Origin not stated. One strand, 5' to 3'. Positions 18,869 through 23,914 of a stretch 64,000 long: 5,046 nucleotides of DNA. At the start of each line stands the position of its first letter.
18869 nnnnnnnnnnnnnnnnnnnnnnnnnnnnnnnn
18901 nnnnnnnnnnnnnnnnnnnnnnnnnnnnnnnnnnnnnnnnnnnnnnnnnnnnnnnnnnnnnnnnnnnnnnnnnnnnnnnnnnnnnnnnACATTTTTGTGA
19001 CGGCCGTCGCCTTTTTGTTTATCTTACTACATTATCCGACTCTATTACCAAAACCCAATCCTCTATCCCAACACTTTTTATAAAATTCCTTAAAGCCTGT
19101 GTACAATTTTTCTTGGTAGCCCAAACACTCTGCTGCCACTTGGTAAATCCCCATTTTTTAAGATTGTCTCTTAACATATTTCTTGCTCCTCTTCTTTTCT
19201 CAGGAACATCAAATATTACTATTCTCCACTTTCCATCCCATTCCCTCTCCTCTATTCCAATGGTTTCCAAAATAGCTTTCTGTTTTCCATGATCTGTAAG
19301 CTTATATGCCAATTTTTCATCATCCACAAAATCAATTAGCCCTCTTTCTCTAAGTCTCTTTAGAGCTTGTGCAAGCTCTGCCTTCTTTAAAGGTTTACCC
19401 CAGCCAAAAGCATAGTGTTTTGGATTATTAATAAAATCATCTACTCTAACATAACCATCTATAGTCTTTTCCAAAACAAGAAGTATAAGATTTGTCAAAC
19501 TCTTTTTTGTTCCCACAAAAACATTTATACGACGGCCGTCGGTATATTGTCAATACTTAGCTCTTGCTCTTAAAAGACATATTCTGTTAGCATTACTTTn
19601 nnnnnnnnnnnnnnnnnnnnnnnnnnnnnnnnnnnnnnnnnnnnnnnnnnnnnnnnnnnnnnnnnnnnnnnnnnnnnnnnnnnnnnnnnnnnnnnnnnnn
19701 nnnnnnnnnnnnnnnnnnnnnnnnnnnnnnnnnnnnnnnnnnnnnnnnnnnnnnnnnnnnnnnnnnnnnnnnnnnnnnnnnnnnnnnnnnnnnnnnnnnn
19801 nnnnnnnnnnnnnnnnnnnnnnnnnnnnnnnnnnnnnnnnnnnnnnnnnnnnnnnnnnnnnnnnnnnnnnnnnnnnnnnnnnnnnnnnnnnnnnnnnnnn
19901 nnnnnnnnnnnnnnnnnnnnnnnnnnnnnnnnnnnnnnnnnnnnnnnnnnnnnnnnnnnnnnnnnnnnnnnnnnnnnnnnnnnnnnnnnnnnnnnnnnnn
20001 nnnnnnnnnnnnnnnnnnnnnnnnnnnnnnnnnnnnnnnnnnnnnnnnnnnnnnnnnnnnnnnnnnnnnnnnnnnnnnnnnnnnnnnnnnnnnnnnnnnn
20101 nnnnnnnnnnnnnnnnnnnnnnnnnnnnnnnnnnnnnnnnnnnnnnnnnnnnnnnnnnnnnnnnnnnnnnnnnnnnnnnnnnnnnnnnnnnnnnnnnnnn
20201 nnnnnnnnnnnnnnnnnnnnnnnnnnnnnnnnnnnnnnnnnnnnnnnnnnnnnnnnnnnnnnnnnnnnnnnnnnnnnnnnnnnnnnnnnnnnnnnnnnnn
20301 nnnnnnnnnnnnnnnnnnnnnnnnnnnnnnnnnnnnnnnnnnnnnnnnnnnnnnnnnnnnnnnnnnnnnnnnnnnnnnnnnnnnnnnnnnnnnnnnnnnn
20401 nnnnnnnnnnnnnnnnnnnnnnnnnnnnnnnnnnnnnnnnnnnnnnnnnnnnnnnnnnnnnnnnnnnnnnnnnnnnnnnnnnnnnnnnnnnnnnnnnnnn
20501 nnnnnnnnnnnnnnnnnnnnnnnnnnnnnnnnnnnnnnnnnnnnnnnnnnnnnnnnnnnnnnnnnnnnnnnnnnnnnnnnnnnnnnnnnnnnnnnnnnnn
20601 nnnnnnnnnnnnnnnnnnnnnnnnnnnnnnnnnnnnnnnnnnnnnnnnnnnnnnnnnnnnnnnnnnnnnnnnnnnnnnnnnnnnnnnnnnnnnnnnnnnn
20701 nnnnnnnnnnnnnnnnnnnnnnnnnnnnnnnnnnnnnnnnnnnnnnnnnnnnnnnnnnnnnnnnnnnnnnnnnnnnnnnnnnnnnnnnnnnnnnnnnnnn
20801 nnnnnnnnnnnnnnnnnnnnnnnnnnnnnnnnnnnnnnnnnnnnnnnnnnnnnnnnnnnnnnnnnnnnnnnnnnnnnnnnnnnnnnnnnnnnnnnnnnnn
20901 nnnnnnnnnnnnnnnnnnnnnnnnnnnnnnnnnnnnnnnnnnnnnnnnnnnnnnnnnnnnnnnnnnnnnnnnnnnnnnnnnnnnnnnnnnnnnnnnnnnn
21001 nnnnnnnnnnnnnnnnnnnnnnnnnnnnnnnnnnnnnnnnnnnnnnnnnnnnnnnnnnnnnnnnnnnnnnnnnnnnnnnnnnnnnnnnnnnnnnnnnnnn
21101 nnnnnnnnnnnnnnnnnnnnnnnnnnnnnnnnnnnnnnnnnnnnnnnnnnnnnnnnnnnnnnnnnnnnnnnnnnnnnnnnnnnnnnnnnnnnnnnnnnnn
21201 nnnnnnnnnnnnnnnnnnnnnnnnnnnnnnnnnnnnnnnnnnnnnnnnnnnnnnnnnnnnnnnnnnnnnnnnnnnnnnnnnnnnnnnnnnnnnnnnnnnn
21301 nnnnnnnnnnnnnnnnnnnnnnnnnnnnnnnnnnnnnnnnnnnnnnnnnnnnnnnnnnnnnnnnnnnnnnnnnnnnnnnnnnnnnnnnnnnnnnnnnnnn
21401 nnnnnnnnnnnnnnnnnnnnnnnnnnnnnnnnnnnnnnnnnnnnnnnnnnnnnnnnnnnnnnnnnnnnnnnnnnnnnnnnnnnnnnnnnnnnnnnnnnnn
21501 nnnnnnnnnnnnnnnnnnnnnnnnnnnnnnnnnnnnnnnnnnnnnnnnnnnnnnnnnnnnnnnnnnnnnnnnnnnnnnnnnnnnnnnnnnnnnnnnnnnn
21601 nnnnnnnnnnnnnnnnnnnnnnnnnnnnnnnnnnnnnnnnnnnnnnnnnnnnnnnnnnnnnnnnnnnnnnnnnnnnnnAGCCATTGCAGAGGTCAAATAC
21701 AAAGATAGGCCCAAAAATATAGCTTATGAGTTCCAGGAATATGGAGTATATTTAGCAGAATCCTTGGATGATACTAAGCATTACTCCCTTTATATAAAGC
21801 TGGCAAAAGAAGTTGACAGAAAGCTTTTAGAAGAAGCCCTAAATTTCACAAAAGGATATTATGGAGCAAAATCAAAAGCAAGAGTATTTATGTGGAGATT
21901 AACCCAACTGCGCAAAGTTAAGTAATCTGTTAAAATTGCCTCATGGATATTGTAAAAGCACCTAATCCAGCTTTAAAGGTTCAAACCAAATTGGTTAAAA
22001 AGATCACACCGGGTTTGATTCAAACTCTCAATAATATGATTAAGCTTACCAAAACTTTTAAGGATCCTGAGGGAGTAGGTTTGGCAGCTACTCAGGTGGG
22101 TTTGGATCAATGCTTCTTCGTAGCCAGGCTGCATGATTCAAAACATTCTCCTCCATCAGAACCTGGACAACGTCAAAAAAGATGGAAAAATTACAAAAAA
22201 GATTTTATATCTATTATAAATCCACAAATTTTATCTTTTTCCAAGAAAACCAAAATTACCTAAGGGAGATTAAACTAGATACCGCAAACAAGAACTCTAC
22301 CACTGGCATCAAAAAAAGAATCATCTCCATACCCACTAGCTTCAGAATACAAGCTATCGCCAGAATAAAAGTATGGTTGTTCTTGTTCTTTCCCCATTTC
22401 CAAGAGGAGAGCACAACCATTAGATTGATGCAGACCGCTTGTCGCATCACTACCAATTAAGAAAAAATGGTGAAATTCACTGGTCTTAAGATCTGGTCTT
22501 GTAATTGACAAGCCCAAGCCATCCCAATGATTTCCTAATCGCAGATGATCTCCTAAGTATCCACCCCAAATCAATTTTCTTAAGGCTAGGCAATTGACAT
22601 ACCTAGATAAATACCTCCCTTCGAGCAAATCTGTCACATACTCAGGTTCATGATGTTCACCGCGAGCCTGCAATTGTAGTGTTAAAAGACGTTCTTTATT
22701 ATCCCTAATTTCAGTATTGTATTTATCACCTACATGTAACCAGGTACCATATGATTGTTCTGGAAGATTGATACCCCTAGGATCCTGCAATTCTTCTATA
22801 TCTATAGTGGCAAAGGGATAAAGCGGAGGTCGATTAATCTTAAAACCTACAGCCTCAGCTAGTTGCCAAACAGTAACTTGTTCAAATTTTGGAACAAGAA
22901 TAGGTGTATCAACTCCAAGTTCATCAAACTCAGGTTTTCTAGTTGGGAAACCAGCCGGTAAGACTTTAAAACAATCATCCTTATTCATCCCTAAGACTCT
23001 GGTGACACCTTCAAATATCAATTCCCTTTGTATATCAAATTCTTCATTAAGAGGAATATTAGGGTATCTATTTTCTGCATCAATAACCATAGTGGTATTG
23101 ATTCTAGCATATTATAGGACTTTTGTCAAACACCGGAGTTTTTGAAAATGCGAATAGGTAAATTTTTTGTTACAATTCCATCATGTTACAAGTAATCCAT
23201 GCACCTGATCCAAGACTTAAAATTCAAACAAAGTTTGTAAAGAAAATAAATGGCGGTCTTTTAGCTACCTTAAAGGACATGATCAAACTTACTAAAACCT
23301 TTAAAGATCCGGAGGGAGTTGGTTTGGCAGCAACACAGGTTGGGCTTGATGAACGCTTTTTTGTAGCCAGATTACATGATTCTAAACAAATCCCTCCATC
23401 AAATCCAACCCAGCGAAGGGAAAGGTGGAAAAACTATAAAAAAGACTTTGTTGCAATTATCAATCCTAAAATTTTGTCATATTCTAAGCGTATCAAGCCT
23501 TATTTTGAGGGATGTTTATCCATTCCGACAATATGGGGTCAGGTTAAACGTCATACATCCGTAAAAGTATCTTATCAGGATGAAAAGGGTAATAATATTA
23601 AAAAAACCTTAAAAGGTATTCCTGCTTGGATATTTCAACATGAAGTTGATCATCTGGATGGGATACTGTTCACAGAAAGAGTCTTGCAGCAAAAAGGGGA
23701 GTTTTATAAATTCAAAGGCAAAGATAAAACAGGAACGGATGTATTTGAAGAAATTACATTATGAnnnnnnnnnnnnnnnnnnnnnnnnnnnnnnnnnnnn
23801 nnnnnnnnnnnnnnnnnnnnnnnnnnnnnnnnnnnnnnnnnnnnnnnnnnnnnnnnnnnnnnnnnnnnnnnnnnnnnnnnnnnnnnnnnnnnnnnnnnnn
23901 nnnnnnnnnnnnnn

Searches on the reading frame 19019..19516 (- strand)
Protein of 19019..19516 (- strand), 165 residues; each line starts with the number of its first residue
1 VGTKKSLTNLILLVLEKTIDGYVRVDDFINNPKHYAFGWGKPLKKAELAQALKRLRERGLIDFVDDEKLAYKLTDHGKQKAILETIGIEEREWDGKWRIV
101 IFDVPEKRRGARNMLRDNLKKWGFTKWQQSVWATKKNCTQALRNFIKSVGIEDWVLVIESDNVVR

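Call 87: search_protein_families(library=pfam, proteins=[window:19019-19516:-], max_evalue=0.001)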
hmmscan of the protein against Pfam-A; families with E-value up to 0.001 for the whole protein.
window:19019-19516:- (165 aa): 2 families
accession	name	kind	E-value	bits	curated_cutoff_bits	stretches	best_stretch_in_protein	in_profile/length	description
PF20803.2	PaaX_M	-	5.1e-21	75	24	1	91-162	2-73/83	PaaX protein central Cas2-like domain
PF09827.14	CRISPR_Cas2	-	5.7e-05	23.7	23.8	1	97-140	2-42/74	CRISPR associated protein Cas2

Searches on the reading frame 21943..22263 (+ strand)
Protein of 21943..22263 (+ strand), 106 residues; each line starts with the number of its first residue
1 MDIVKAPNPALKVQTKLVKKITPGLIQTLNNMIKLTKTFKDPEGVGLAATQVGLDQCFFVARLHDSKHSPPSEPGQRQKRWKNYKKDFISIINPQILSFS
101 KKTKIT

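Call 59: search_protein_families(library=ncbifam, proteins=[window:21943-22263:+], max_evalue=1)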
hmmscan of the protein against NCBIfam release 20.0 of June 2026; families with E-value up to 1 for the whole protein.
window:21943-22263:+ (106 aa): 5 families
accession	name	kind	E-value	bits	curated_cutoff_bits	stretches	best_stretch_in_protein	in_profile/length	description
TIGR00079.1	pept_deformyl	equivalog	3.8e-11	42.8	103.95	1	2-68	3-66/161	peptide deformylase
NF001159.1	PRK00150.1-3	subfamily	1.1e-10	41.4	125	1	2-103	4-87/167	peptide deformylase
NF009483.0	PRK12846.1-4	equivalog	2.4e-05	24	267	1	3-67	6-67/193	peptide deformylase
NF009484.0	PRK12846.1-5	equivalog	0.00088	19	190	1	2-66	5-66/165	peptide deformylase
NF011189.0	PRK14595.1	equivalog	0.16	11.7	232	1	3-56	6-56/162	peptide deformylase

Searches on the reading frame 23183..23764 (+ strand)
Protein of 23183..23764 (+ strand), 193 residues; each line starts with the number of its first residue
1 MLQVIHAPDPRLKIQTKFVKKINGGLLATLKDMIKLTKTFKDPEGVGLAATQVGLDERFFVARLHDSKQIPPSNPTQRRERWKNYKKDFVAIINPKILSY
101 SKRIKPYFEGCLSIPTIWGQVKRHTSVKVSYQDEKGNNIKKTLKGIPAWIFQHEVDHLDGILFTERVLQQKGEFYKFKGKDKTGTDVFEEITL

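Call 6: search_protein_families(library=pfam, proteins=[window:23183-23764:+], max_evalue=0.01)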
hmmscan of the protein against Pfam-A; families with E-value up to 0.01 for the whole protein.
window:23183-23764:+ (193 aa): 2 families
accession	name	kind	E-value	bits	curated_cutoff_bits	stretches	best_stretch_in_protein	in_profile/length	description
PF01327.26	Pep_deformylase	-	6.8e-43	146.4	22.8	1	2-170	2-153/156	Polypeptide deformylase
PF00120.29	Gln-synt_C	-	0.0052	16.3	24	0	86-139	188-238/344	Glutamine synthetase, catalytic domain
